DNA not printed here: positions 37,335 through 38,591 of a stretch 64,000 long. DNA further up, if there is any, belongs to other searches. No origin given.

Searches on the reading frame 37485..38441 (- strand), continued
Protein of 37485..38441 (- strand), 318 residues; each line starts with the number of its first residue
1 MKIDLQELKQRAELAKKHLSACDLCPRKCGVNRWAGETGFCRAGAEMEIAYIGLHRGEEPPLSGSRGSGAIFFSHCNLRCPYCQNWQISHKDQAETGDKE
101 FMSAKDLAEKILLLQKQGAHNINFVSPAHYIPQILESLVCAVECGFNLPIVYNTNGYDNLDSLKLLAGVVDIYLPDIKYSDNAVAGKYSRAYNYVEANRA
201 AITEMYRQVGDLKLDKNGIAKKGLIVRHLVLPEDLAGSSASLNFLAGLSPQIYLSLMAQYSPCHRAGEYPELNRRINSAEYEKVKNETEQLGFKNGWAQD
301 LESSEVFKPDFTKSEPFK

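Call 30: fold_search(model_id=the predicted structure, library=pdb)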
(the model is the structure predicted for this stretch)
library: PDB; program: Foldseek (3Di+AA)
matches with E <= 10: 1353; with E <= 0.001: 50
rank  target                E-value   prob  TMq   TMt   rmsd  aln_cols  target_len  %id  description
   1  3cb8_A                9.4e-10  1.00  0.53  0.67   5.6       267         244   16  4Fe-4S-Pyruvate formate-lyase activating enzyme in complex with AdoMet and a peptide substrate (released 2008-10-28)
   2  3c8f                  1.2e-09  1.00  0.57  0.71   4.6       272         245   15  4Fe-4S-Pyruvate formate-lyase Activating Enzyme with partially disordered AdoMet (released 2008-10-28)
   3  8fo0                  8.3e-09  1.00  0.56  0.71   4.3       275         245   13  The structure of a crystallizable variant of E. coli pyruvate formate-lyase activating enzyme bound to a partially cleav (released 2023-05-24)
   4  7bi7_A                2.6e-06  1.00  0.53  0.59   6.1       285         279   13  An Unexpected P-Cluster like Intermediate En Route to the Nitrogenase FeMo-co (released 2021-03-10)
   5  7bi7_B                3.2e-06  1.00  0.52  0.59   6.2       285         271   13  An Unexpected P-Cluster like Intermediate En Route to the Nitrogenase FeMo-co (released 2021-03-10)
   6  5vsl_A                4.5e-06  1.00  0.49  0.58   5.6       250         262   16  Crystal structure of viperin with bound [4Fe-4S] cluster and S-adenosylhomocysteine (SAH) (released 2017-06-14)
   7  9dfn                  6.9e-06  1.00  0.49  0.54   5.4       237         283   16  X-ray crystal structure of the second viperin-like enzyme from Trichoderma virens with bound CTP and SAM (released 2025-02-19)
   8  5exi                  6.9e-06  1.00  0.45  0.50   6.1       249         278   12  Crystal structure of M. tuberculosis lipoyl synthase at 2.28 A resolution (released 2016-08-10)
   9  9dgw_B                1.1e-05  1.00  0.51  0.57   5.6       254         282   15  X-ray crystal structure of the Viperin-like enzyme from T. virens with bound CTP and SAM (released 2025-02-12)
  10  8hzv_C                1.4e-05  1.00  0.47  0.33   4.9       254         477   13  The crystal structure of a Radical SAM Enzyme DesII (released 2024-07-10)
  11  7jma                  1.5e-05  1.00  0.48  0.68   4.5       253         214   13  Crystal structure of the apo form of Nitrogenase iron-molybdenum cofactor biosynthesis enzyme NifB from Methanothermobac (released 2020-10-28)
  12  6efn                  2.3e-05  1.00  0.50  0.42   4.8       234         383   18  Structure of a RiPP maturase, SkfB (released 2018-10-24)
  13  9dfw_B                2.3e-05  1.00  0.50  0.54   5.8       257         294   16  X-ray crystal structure of an engineered Viperin-like enzyme from T. virens with bound CTP and SAM (released 2025-02-12)
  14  6q2q_B                2.3e-05  1.00  0.48  0.52   5.5       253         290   15  Crystal structure of mouse viperin bound to uridine triphosphate and S-adenosylhomocysteine (released 2020-01-22)
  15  7n7i_A                2.6e-05  1.00  0.49  0.55   5.6       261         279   16  X-ray crystal structure of Viperin-like enzyme from Trichoderma virens (released 2021-06-30)
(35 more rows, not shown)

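Call 43: find_encoding_contigs(protein=P0005, flank=4000, max_places=2)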
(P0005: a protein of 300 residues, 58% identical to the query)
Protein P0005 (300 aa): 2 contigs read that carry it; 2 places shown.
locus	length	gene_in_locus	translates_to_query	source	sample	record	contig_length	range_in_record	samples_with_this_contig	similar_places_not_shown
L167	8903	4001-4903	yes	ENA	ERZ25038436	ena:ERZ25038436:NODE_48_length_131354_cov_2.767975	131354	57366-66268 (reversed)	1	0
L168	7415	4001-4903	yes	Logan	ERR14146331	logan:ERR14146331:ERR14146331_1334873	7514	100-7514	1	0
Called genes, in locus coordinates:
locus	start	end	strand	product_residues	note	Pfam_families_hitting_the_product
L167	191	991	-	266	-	PF06182:ABC2_membrane_6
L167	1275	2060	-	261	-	PF06182:ABC2_membrane_6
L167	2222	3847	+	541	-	-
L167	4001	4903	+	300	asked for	PF04055:Radical_SAM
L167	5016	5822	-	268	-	PF00376:MerR, PF13411:MerR_1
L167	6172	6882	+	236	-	PF06182:ABC2_membrane_6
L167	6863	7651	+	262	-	PF06182:ABC2_membrane_6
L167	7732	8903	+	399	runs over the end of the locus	PF07690:MFS_1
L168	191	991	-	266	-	PF06182:ABC2_membrane_6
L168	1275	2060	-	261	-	PF06182:ABC2_membrane_6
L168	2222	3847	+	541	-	-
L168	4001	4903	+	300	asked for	PF04055:Radical_SAM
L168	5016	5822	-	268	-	PF00376:MerR, PF13411:MerR_1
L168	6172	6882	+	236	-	PF06182:ABC2_membrane_6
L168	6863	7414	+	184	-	?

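Call 44: find_encoding_contigs(protein=P0012, flank=4000, max_places=2)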
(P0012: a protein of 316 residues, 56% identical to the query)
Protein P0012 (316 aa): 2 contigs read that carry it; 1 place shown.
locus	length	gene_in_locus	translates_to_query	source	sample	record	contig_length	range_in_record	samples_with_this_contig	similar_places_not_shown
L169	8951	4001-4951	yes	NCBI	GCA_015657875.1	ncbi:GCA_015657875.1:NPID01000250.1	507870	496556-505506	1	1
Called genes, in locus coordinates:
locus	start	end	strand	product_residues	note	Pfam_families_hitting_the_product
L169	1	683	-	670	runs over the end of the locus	PF00664:ABC_membrane, PF00005:ABC_tran, PF02463:SMC_N (faint)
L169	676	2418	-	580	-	PF00664:ABC_membrane, PF00005:ABC_tran, PF02463:SMC_N (weak)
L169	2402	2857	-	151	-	PF01047:MarR, PF12802:MarR_2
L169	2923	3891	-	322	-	-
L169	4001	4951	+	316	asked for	PF04055:Radical_SAM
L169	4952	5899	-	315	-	-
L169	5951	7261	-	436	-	PF00278:Orn_DAP_Arg_deC (weak), PF01168:Ala_racemase_N, PF02784:Orn_Arg_deC_N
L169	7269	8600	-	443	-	PF02655:ATP-grasp_3 (weak)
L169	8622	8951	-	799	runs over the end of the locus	PF18130:ATPgrasp_N, PF02655:ATP-grasp_3, PF08443:RimK, PF13535:ATP-grasp_4, PF15632:ATPgrasp_Ter, PF01071:GARS_A (weak), PF02655:ATP-grasp_3, PF07478:Dala_Dala_lig_C, +5 more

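Call 45: find_encoding_contigs(protein=P0009, flank=4000, max_places=2)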
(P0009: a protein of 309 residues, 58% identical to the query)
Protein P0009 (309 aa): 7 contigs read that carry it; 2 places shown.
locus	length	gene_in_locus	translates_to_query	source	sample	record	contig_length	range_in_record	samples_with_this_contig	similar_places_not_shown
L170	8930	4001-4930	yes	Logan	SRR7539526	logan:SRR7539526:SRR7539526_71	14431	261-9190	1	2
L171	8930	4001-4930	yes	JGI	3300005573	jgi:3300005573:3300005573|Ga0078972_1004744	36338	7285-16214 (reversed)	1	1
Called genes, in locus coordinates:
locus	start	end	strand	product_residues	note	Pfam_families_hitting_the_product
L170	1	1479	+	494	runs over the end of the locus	PF01425:Amidase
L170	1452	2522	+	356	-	-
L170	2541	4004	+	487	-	PF02934:GatB_N, PF02637:GatB_Yqey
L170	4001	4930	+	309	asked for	PF04055:Radical_SAM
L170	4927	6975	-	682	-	-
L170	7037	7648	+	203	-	PF13353:Fer4_12 (weak), PF04055:Radical_SAM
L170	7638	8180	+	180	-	PF01300:Sua5_yciO_yrdC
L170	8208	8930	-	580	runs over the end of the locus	PF00425:Chorismate_bind, PF01063:Aminotran_4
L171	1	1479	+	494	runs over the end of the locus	PF01425:Amidase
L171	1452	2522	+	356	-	-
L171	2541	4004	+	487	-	PF02934:GatB_N, PF02637:GatB_Yqey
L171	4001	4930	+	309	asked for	PF04055:Radical_SAM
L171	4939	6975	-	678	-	-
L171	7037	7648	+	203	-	PF13353:Fer4_12 (weak), PF04055:Radical_SAM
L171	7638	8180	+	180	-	PF01300:Sua5_yciO_yrdC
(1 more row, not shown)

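Call 55: search_protein_families(library=padloc, proteins=[window:37485-38441:-], max_evalue=0.01)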
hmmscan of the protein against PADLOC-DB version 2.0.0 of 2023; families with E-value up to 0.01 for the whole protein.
window:37485-38441:- (318 aa): 2 families
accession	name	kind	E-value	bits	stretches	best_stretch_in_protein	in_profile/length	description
PDLC02904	pVip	-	0.00014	19.4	1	74-156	11-87/262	Viperins associated with kinases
PDLC02903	pVip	-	0.00038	18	1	73-158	7-82/257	Viperins not associated with kinases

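Call 57: find_encoding_contigs(protein=P0001, flank=5000, max_places=4)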
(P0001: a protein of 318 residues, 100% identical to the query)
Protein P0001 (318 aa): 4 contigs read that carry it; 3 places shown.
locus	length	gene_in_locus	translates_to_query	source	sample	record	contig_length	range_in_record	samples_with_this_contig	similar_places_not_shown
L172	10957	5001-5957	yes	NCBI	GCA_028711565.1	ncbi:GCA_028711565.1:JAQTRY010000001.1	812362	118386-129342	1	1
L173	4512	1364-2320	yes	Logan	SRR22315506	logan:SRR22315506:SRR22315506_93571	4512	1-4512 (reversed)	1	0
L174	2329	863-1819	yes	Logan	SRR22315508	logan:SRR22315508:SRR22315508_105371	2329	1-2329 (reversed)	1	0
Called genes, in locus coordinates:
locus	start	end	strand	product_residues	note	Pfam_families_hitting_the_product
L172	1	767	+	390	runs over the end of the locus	-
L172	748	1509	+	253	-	PF09522:RE_R_Pab1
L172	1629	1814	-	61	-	PF07411:DUF1508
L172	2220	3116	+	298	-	PF04240:Caroten_synth, PF25085:DUF7802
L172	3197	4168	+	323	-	PF07143:AttH, PF17186:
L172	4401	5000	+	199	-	PF01928:CYTH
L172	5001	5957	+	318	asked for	PF04055:Radical_SAM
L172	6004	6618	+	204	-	PF01135:PCMT, PF01209:Ubie_methyltran, PF05175:MTS (weak), PF13847:Methyltransf_31, PF13649:Methyltransf_25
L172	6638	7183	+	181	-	PF08269:dCache_2, PF17200:sCache_2, PF17201:Cache_3-Cache_2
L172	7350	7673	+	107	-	PF03819:MazG, PF12643:MazG-like (weak)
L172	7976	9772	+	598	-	PF01807:Zn_ribbon_DnaG, PF08275:DNAG_N, PF13662:Toprim_4, PF01751:Toprim, PF13155:Toprim_2, PF10410:DnaB_bind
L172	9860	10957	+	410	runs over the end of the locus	PF03979:Sigma70_r1_1 (weak), PF00140:Sigma70_r1_2, PF04542:Sigma70_r2, PF04539:Sigma70_r3, PF04545:Sigma70_r4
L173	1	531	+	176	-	?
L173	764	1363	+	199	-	PF01928:CYTH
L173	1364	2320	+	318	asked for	PF04055:Radical_SAM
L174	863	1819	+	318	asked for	PF04055:Radical_SAM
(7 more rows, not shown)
